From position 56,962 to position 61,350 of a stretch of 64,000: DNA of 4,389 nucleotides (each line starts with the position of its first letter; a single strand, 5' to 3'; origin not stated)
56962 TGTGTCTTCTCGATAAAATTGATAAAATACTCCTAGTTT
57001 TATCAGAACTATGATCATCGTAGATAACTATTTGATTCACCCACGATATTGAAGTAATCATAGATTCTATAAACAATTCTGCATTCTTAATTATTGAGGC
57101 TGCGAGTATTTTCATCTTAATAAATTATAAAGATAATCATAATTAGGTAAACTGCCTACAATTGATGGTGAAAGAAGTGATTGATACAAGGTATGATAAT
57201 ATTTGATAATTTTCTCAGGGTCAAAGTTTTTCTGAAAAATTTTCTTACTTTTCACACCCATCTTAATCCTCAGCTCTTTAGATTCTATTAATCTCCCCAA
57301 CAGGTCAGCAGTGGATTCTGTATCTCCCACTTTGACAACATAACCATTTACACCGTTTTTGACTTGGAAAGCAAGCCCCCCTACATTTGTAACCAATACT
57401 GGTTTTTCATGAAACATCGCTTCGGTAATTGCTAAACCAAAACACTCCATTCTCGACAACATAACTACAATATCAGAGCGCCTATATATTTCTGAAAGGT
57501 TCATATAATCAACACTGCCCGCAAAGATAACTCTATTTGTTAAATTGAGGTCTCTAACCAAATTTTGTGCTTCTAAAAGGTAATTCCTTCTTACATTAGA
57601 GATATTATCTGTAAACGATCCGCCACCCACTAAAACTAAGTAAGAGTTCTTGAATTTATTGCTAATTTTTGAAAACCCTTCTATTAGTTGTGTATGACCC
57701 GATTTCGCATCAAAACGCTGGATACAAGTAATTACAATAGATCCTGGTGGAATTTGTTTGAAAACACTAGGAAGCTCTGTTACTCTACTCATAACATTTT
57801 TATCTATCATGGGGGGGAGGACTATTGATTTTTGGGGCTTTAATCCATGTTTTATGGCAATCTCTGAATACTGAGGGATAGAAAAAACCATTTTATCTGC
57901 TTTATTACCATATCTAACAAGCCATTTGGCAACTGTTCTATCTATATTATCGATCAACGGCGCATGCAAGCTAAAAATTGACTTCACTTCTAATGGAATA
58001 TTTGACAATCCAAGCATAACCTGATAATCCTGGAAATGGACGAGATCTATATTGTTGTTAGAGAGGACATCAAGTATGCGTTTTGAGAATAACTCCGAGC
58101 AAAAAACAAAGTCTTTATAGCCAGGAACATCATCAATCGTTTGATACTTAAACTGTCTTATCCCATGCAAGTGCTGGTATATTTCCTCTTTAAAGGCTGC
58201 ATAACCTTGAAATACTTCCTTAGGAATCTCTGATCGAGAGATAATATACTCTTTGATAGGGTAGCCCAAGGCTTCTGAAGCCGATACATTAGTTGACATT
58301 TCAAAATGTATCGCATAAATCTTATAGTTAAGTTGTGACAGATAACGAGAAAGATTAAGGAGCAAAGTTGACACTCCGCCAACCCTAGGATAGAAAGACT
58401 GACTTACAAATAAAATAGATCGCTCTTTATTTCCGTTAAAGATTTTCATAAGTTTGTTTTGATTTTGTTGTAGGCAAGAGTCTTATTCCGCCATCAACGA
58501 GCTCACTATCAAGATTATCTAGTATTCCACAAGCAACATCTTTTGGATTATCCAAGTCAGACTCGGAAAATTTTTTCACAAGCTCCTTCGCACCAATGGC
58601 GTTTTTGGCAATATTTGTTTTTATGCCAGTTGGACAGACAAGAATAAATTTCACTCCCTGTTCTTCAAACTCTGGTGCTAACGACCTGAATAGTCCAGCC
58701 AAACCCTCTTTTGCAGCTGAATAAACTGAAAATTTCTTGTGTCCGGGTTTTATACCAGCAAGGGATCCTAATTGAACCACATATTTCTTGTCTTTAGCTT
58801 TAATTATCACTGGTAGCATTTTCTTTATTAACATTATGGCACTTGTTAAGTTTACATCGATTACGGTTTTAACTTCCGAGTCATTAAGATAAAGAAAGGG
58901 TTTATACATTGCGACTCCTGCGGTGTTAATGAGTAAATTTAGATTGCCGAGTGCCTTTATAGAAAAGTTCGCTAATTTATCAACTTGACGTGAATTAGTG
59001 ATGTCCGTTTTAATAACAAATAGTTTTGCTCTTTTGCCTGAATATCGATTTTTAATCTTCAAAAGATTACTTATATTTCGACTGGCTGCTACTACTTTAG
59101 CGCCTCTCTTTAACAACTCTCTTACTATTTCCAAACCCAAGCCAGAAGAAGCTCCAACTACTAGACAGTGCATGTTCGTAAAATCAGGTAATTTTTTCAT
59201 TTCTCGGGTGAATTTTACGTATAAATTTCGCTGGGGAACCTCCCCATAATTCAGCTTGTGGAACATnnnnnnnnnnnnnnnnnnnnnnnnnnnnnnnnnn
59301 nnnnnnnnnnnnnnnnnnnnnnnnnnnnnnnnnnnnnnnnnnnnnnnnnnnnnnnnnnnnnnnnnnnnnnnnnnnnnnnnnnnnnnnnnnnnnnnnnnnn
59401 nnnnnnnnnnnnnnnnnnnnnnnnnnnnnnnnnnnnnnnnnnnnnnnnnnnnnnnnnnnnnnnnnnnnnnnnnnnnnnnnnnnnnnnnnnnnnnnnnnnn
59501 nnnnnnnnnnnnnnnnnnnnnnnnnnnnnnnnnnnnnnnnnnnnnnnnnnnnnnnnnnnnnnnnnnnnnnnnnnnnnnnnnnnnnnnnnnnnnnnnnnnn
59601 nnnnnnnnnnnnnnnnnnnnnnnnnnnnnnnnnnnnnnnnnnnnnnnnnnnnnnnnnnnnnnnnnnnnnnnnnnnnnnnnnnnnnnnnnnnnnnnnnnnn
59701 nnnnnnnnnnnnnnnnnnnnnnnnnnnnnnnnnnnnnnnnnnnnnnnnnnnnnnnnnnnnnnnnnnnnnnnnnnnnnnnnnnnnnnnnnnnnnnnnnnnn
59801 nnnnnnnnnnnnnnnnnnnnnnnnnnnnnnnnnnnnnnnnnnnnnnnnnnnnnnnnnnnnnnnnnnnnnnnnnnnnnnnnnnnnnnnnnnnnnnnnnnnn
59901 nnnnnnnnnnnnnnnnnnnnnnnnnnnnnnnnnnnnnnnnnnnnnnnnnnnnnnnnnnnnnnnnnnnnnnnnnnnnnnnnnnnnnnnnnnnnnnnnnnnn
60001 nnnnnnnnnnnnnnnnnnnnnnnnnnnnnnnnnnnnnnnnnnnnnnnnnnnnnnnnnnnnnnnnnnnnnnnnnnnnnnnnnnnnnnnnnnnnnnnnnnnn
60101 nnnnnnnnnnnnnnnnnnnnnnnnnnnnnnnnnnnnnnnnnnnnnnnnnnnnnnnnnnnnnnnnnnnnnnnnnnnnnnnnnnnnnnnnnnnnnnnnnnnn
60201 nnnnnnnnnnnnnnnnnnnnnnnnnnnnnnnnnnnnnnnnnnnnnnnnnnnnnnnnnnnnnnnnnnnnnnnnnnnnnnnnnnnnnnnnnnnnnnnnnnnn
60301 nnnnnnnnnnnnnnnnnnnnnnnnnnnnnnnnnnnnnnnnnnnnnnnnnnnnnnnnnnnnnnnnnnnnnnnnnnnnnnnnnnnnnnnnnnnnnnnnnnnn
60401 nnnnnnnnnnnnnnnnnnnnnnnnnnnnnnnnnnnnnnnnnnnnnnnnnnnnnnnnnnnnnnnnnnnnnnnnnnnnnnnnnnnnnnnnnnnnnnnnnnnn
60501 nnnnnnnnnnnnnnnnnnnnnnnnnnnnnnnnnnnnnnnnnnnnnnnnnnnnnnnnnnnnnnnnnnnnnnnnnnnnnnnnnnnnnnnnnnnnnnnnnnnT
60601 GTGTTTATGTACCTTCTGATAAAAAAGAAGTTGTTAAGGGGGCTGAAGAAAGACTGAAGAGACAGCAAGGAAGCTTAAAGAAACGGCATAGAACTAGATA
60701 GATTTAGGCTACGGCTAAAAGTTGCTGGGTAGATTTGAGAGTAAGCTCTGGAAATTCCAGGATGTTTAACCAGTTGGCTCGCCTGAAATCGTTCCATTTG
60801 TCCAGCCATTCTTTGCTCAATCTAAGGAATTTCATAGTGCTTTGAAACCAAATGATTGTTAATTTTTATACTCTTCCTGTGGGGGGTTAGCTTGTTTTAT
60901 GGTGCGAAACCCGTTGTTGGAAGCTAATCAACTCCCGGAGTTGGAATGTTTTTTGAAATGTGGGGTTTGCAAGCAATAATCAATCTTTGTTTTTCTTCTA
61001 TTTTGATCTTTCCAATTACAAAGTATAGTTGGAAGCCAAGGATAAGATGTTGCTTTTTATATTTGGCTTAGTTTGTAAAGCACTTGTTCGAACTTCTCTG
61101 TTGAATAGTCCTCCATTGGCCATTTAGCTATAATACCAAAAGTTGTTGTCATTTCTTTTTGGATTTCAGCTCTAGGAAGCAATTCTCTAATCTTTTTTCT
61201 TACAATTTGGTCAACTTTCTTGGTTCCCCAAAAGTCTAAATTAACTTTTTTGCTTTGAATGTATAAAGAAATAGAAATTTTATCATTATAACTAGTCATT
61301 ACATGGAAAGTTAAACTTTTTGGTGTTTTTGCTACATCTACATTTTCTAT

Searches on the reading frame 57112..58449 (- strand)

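Call 11: search_protein_families(library=pfam, proteins=[window:57112-58449:-], max_evalue=0.001)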
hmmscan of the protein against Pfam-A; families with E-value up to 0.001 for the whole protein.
window:57112-58449:- (445 aa): 4 families
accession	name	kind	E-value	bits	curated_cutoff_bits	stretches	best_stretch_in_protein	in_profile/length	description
PF00534.26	Glycos_transf_1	-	2.5e-32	112.2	26.4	1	232-403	10-171/172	Glycosyl transferases group 1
PF13692.12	Glyco_trans_1_4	-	2.9e-24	86.4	27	1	239-389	3-141/142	Glycosyl transferases group 1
PF20706.3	GT4-conflict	-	2.2e-08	33.9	26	1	317-367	274-324/385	Family 4 Glycosyltransferase in conflict systems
PF13439.12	Glyco_transf_4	-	2.3e-08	34.7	28.5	1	23-217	1-168/170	Glycosyltransferase Family 4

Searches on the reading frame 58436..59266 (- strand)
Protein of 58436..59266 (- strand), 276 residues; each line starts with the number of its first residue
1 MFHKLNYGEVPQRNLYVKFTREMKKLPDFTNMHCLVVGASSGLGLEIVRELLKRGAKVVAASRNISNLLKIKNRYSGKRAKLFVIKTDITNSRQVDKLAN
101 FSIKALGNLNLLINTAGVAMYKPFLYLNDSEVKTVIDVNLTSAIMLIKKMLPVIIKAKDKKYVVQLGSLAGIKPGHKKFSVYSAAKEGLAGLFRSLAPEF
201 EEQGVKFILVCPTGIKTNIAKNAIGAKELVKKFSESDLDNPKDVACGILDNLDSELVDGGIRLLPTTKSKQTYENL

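Call 11: search_protein_families(library=pfam, proteins=[window:58436-59266:-], max_evalue=0.001)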
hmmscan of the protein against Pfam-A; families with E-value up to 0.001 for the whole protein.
window:58436-59266:- (276 aa): 5 families
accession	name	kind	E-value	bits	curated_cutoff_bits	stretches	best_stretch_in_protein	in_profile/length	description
PF00106.31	adh_short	-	6.7e-44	150.1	26.6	1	34-223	3-190/195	short chain dehydrogenase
PF13561.12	adh_short_C2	-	1.5e-31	110.2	27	1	38-235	1-196/236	Enoyl-(Acyl carrier protein) reductase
PF08659.16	KR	-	6.6e-12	46.1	22.6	1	35-194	4-161/180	KR domain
PF23441.1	SDR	-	0.00062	19.7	27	1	30-235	6-214/258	SDR-like rossmann domain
PF13460.12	NAD_binding_10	-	0.00072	19.9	27.2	0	38-98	1-57/184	NAD(P)H-binding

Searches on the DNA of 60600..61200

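Call 61: search_rna_families(source=window, start=60600, end=61200, threshold=evalue, max_evalue=1)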
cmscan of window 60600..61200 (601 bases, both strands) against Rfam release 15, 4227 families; matches with E-value up to 1: 1.
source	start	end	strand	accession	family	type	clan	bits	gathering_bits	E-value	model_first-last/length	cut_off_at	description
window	61022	61084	+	RF00645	MIR169_2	Gene; miRNA;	CL00098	18.2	50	0.065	1-118/118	no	MIR169_2 microRNA precursor family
